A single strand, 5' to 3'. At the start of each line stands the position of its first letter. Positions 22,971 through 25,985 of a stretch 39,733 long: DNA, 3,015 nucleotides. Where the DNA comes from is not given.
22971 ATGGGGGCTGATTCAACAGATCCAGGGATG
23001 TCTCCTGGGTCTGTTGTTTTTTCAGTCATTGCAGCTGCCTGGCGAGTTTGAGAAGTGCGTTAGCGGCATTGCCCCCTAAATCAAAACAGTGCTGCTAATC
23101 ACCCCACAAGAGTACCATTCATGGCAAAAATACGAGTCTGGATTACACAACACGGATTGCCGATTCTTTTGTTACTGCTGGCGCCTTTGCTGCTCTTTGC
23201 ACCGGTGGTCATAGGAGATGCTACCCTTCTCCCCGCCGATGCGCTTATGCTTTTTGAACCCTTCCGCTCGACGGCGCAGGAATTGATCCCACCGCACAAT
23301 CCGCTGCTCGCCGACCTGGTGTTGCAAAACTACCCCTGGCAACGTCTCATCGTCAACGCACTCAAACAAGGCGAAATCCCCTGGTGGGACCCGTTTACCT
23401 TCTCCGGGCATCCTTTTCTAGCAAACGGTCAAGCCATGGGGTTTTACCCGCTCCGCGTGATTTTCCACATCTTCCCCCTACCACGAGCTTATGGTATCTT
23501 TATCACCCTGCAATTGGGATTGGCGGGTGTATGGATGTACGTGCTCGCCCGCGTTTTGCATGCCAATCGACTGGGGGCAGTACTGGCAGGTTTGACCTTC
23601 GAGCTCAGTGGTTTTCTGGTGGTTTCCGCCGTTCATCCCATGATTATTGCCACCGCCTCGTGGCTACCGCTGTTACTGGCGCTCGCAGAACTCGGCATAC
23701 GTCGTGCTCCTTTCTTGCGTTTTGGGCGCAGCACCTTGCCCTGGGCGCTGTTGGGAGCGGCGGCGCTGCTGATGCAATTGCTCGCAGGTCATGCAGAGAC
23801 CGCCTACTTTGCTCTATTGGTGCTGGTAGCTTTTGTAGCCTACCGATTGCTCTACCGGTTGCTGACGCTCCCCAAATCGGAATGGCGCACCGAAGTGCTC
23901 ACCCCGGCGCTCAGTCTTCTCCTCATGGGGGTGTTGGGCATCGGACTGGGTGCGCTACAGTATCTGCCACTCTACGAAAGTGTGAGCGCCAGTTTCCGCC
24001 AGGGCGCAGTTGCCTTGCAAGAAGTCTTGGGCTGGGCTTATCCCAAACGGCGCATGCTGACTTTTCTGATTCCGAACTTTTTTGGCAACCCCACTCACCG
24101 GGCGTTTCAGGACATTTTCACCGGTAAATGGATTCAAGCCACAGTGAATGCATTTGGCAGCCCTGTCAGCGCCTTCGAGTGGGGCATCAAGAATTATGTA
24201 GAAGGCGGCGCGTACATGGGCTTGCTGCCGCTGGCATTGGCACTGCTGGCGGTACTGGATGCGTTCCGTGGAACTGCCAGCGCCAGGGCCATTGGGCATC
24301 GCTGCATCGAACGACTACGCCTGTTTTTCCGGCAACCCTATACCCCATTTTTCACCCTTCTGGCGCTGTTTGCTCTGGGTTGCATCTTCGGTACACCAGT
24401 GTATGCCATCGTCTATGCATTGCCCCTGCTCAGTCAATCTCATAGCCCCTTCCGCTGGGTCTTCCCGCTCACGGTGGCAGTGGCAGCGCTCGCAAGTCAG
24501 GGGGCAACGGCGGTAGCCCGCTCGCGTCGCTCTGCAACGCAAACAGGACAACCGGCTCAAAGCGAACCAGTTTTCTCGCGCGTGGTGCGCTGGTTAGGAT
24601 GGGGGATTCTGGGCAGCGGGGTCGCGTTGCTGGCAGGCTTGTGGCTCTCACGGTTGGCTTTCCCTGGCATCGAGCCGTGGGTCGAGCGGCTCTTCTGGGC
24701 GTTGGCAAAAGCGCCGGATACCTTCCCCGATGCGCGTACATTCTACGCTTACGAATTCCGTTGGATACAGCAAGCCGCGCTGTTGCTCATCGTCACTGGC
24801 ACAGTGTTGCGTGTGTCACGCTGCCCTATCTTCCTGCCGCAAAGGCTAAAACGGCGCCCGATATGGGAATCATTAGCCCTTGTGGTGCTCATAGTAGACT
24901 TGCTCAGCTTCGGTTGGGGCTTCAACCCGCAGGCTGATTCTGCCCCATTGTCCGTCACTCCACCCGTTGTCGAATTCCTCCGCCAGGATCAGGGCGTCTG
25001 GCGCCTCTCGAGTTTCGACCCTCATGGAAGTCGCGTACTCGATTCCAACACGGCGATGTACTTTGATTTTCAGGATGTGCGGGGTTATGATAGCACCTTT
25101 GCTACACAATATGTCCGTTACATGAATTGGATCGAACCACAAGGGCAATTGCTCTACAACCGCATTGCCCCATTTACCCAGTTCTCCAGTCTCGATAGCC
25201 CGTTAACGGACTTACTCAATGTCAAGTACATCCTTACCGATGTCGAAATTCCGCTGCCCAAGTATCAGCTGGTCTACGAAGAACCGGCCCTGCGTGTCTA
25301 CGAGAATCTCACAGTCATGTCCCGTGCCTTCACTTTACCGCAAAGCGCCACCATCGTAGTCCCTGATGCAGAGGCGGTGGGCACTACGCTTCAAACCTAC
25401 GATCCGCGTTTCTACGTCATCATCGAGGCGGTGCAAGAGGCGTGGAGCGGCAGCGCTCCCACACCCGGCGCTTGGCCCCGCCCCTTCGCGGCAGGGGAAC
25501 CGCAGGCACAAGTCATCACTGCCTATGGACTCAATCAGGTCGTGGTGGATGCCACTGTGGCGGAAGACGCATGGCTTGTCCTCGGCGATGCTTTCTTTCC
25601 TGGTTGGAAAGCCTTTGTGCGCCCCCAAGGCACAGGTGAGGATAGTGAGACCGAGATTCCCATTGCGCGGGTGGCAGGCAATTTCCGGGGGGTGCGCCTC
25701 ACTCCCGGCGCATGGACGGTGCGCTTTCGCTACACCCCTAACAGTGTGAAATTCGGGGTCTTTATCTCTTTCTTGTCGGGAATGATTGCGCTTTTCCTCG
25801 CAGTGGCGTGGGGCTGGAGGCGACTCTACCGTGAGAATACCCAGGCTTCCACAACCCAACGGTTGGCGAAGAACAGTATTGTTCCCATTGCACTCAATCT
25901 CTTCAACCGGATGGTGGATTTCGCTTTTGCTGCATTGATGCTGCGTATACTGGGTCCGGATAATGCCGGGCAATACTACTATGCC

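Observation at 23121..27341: Single-polypeptide fusion of a YfhO-type GT-C glycosyltransferase with a MOP/Wzx flippase (1406 aa)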

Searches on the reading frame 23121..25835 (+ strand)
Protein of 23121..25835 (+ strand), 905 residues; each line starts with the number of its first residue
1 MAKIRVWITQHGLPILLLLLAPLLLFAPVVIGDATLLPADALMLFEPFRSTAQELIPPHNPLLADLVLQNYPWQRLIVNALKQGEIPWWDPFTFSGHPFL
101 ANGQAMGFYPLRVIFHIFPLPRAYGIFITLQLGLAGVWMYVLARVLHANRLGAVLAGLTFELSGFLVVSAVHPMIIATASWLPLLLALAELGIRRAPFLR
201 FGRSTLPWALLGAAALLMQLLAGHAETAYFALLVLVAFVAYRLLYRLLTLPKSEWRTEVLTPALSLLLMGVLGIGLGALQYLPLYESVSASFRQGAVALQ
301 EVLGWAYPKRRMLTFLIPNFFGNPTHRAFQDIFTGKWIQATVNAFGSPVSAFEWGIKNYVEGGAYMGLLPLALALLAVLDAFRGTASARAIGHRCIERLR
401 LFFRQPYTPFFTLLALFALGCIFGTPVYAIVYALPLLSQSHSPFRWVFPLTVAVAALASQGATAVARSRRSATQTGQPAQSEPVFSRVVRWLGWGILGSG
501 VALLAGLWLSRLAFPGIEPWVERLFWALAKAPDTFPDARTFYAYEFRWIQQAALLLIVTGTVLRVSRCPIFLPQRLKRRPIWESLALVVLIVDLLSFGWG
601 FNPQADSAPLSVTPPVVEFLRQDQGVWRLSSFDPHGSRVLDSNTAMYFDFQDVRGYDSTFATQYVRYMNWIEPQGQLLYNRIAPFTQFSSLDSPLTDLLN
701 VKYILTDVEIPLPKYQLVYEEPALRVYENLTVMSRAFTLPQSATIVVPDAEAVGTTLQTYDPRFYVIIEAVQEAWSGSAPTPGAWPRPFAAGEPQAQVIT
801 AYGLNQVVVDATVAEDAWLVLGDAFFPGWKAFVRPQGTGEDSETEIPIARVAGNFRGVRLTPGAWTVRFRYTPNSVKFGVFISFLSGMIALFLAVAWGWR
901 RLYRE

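Call 27: search_solved_structures(query=window:23121-25835:+, max_evalue=10)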
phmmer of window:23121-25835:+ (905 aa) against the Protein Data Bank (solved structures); distinct sequences matched with E-value up to 10: 0.

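Call 31: find_related_loci(query=A1, collection=genome_contigs, flank=10000)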
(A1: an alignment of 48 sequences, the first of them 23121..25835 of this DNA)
Query A1 (905 aa) in genome_contigs; peptide patterns used: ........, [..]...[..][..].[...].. (x = any residue, [..] = any of these).
390 stretches matched a pattern; 303 encode a relative of the query (tblastn E <= 1e-3); the best 80 are kept; 80 distinct loci.
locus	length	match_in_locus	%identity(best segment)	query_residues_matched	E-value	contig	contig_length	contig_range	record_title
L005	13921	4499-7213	88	1-905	0e+0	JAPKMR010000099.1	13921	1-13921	MAG: Anaerolineae bacterium isolate MO53 NODE_99_length_13921_cov_2.601156:GC=0.552, whole genome shotgun sequence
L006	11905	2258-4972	89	1-905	0e+0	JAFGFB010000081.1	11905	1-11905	MAG: Anaerolineae bacterium isolate Zod_Metabat.1288 k87_3389442, whole genome shotgun sequence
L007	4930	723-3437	81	1-905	0e+0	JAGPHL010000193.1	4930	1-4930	MAG: Anaerolineae bacterium isolate Gw_SlDig_bin_283 Gw_SlDig_39373_length_4930_cov_76.087445, whole genome shotgun sequ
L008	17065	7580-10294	82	1-905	0e+0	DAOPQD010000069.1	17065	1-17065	MAG TPA_asm: Anaerolineae bacterium isolate AMR_MDS_1531 NODE_4004_length_17065_cov_52.865550, whole genome shotgun sequ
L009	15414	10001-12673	65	27-905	0e+0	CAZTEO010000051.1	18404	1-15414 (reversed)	MAG TPA_asm: uncultured Anaerolineales bacterium isolate binchicken_co15_108 genome assembly, contig: NODE_1692_length_1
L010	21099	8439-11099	64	25-905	0e+0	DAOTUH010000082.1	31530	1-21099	MAG TPA_asm: Anaerolineae bacterium isolate F17_49 k129_2012196, whole genome shotgun sequence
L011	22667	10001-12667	64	29-905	0e+0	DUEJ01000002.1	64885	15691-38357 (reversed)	MAG TPA_asm: Thermoflexia bacterium isolate G713 Contig2, whole genome shotgun sequence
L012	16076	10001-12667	64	29-905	0e+0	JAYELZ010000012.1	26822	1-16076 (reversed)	MAG: Chloroflexota bacterium isolate MAG094 MAG094_12, whole genome shotgun sequence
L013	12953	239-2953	61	27-905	0e+0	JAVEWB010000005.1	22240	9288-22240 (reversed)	MAG: Anaerolineae bacterium isolate BF4_135 NODE_7000_length_22240_cov_5.186361_Biofilm4, whole genome shotgun sequence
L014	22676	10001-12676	65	26-905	0e+0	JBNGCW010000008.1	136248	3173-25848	MAG: Anaerolineae bacterium isolate E05-010 bin29.fa-8, whole genome shotgun sequence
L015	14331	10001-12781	62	4-905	0e+0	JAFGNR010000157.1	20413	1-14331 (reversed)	MAG: Anaerolineae bacterium isolate Zod_Metabat.557 k87_1146258, whole genome shotgun sequence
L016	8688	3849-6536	61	26-904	0e+0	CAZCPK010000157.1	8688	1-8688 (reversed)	MAG TPA_asm: uncultured Anaerolineales bacterium isolate SRP141376_co2_268 genome assembly, contig: NODE_14780_length_86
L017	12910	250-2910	62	26-905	0e+0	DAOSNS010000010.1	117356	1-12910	MAG TPA_asm: Anaerolineae bacterium isolate AMR_MDS_2365 NODE_144_length_117356_cov_90.828450, whole genome shotgun sequ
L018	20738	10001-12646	61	18-905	0e+0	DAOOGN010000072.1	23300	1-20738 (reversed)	MAG TPA_asm: Anaerolineae bacterium isolate AMR_MDS_4430 NODE_2549_length_23300_cov_34.321015, whole genome shotgun sequ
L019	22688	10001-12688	61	26-905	0e+0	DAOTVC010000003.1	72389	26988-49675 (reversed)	MAG TPA_asm: Anaerolineae bacterium isolate F7_115 k211_440451, whole genome shotgun sequence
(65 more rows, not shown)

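Call 42: search_protein_representatives(protein=window:23121-25835:+)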
Query: 905 residues. Proteins with E-value up to 0.001 (for the whole library): 24666; up to 1e-10: 11457; up to 1e-30: 1255. The best 150 are listed.
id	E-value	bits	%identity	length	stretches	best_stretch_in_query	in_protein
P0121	2.4e-239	813.5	50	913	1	14-897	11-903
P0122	1.4e-234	797.8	49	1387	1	14-905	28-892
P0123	1.3e-231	787.9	50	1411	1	13-905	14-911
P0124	4.6e-220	749.7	47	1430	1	14-905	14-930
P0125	7.6e-217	739.1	48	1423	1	16-905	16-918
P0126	3.4e-214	730.3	47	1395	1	13-903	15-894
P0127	1.3e-207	708.5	45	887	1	13-905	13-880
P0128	6.8e-204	696.2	44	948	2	13-862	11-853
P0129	1.5e-198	678.5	43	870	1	17-894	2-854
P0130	7.7e-198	676.2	44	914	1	16-898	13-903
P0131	1.3e-194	665.5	44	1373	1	16-905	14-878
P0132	6.5e-191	653.3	44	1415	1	15-905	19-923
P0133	3.0e-189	647.7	45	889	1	15-898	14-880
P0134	5.8e-188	643.5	43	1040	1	18-904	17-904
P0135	1.4e-183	629.0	44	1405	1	13-905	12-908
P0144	1.2e-164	566.3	40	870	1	20-898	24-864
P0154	3.4e-149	515.2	39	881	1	11-899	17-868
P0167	2.8e-131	455.9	38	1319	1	52-901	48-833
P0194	1.4e-106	374.2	36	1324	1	21-895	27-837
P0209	1.4e-95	337.8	36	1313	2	22-385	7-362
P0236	1.8e-82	294.4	33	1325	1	20-902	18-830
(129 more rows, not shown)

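Call 44: predict_structure(alignment_id=A1)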
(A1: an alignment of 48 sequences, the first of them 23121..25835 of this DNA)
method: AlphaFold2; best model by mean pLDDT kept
length: 905 residues; sequences in the alignment: 48
mean_pLDDT: 88.0   pTM: 0.90
mean pLDDT of the five models: 88.0, 85.9, 83.6, 81.9, 80.7
residues with pLDDT >= 90: 531; 70-90: 281; 50-70: 84; < 50: 9
segments of 3 or more residues with pLDDT < 50: 386-389
pLDDT, mean of each block of 10 residues (from residue 1): 76 95 93 88 88 72 74 86 84 72 66 92 93 97 97 98 89 87 98 91 91 96 84 96 96 95 97 94 81 72 65 80 83 92 89 65 85 96 62 79 93 93 72 65 78 98 90 57 84 96 96 94 86 91 93 96 92 88 96 89 80 94 94 91 87 70 89 83 92 96 97 97 96 97 93 93 95 87 77 96 91 97 89 95 95 95 97 90 97 92 71
secondary structure, 60 per line:
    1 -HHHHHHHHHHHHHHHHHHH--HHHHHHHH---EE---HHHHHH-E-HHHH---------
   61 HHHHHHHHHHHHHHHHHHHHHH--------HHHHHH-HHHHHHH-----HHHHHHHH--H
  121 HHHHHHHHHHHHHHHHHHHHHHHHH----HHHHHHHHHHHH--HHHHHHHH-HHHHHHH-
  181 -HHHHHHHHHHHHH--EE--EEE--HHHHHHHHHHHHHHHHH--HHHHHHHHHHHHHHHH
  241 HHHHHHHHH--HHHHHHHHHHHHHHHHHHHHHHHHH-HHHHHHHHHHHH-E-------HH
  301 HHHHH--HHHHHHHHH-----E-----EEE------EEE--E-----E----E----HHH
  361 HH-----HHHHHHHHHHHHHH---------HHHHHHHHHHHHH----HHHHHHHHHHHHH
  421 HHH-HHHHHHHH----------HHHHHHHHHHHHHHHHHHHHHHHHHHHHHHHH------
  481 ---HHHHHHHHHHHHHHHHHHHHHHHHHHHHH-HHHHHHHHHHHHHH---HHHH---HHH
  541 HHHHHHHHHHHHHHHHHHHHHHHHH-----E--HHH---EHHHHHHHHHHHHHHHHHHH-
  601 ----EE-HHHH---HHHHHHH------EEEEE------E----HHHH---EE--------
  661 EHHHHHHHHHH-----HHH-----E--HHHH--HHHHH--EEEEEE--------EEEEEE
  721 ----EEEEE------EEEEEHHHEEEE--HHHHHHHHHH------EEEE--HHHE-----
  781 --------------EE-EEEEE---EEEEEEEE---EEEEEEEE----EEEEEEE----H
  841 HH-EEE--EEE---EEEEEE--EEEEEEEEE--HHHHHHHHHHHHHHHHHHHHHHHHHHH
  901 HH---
elements in order (helices of 4 or more, strands of 3 or more residues): H2-20 H23-30 H39-44 H48-51 H61-82 H91-96 H98-104 H110-117 H120-145 H150-161 H164-171 H173-179 H182-194 E201-203 H206-222 H225-249 H252-276 H278-289 H299-305 H308-316 E328-330 E337-339 H358-362 H368-381 H391-403 H408-423 H425-432 H443-474 H484-512 H514-527 H531-534 H538-565 H581-599 H608-611 H615-621 E628-632 H644-647 H662-671 H688-691 H694-698 E701-706 E715-720 E725-729 E736-740 E744-747 H750-759 E766-769 E798-802 E806-813 E817-824 E829-835 E844-846 E849-851 E855-860 E863-871 H874-902
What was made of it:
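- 23121..25817 (+): YfhO-type GT-C glycosyltransferase half, aa 1-899: 14 TM helices, N-in and C-in. AF2 gives pLDDT 88 and pTM 0.90 (call 44).
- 24924..25751 (+): Large extracytoplasmic beta-rich domain, aa 602-877. The AF2 secondary structure is mostly strands at pLDDT around 90 (call 44).
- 25752..25817 (+): TM14 (aa 878-899), the terminal helix of the YfhO body, which returns the chain to the cytoplasm. Helix 874-902 in the model (call 44).
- On YfhO family GT-C glycosyltransferase (PF09586): The AF2 model has pLDDT 88 (call 44).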

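Call 48: find_related_loci(query=P0121, collection=metagenome_contigs, flank=8000)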
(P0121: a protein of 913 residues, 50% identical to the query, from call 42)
Query P0121 (913 aa) in metagenome_contigs; peptide patterns used: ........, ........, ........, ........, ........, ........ (x = any residue, [..] = any of these).
30 stretches matched a pattern; 2 encode a relative of the query (tblastn E <= 1e-3); 2 distinct loci.
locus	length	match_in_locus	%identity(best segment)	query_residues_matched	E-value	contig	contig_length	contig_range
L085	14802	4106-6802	45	23-913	0e+0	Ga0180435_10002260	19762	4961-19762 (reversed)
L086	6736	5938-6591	60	23-243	6e-76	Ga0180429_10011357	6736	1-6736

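Call 50: fold_search(model_id=the predicted structure, library=pdb)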
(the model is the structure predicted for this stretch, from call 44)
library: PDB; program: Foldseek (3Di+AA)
matches with E <= 10: 451; with E <= 0.001: 5
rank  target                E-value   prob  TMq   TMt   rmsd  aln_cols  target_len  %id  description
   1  6w98_A                3.3e-07  1.00  0.32  0.23  23.4       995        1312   11  Single-Particle Cryo-EM Structure of Arabinofuranosyltransferase AftD from Mycobacteria (released 2020-05-13)
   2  6wby                  5.0e-06  1.00  0.32  0.25  23.0      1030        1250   10  Single-Particle Cryo-EM Structure of Arabinofuranosyltransferase AftD from Mycobacteria, Mutant R1389S Class 2 (released 2020-05-13)
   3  6wbx                  4.7e-05  1.00  0.30  0.23  25.2      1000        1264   10  Single-Particle Cryo-EM Structure of Arabinofuranosyltransferase AftD from Mycobacteria, Mutant R1389S Class 1 (released 2020-05-13)
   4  3wak                  1.1e-04  1.00  0.25  0.26  19.8       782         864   12  Crystal structure of the Archaeoglobus fulgidus oligosaccharyltransferase (O29867_ARCFU) in the apo form (released 2013-10-30)
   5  7e9s_A                2.1e-04  1.00  0.26  0.27  25.3      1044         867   12  Archaeal oligosaccharyltransferase AglB from Archaeoglobus fulgidus in complex with an inhibitory peptide and a dolich (released 2021-09-08)
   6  3waj                  1.4e-03  0.99  0.24  0.27  24.1       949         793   12  Crystal structure of the Archaeoglobus fulgidus oligosaccharyltransferase (O29867_ARCFU) complex with Zn and sulfate (released 2013-10-30)
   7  5gmy_A                3.4e-03  0.99  0.27  0.28  24.6       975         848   12  Crystal structure of the Archaeoglobus fulgidus oligosaccharyltransferase (O29867_ARCFU) tethered with an acceptor pep (released 2017-02-01)
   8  7bve_A                9.4e-03  0.77  0.20  0.18  21.4       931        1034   12  Cryo-EM structure of Mycobacterium smegmatis arabinosyltransferase EmbC2-AcpM2 in complex with ethambutol (released 2020-04-29)
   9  8age_A                1.6e-02  1.00  0.32  0.43  15.7       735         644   11  Structure of yeast oligosaccharylransferase complex with acceptor peptide bound (released 2022-12-07)
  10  7w2e_H                2.1e-02  0.75  0.06  0.18  19.2       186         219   13  An open-like conformation of the sigma-1 receptor from Xenopus laevis (released 2022-03-16)
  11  7w2f_A                2.2e-02  0.75  0.06  0.18  19.2       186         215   13  An open-like conformation of the sigma-1 receptor from Xenopus laevis complexed with PRE084 by co-crystallization (released 2022-03-16)
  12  7w2e_E                2.9e-02  0.72  0.06  0.17  19.2       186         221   13  An open-like conformation of the sigma-1 receptor from Xenopus laevis (released 2022-03-16)
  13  7w2e_A                2.9e-02  0.69  0.06  0.17  19.2       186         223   13  An open-like conformation of the sigma-1 receptor from Xenopus laevis (released 2022-03-16)
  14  7w2d_G                3.2e-02  0.69  0.06  0.19  18.6       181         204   10  The closed conformation of the sigma-1 receptor from Xenopus laevis complexed with S1RA (released 2022-03-16)
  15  5lzr_B                3.2e-02  0.25  0.11  0.13  27.0       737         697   11  Crystal structure of Thermotoga maritima sodium pumping membrane integral pyrophosphatase in complex with tungstate an (released 2016-12-14)
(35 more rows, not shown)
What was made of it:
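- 23121..25817 (+): Foldseek best hits are AftD 6w98 at E 3e-7, AglB 3wak at 1e-4, then EmbC, STT3 and DPY19 (call 50).
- On YfhO family GT-C glycosyltransferase (PF09586): Foldseek finds AftD, AglB, EmbC, STT3 and DPY19 with probability 0.77-1.00, though global TM-scores are low at 0.2-0.3 (call 50).
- The oligosaccharyltransferases AglB and STT3 are among the best fold matches of the N half (call 50). The best structural match is the arabinofuranosyltransferase AftD, with EmbC also listed (call 50). The fold matches have low global TM-scores of 0.2-0.3 (call 50).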
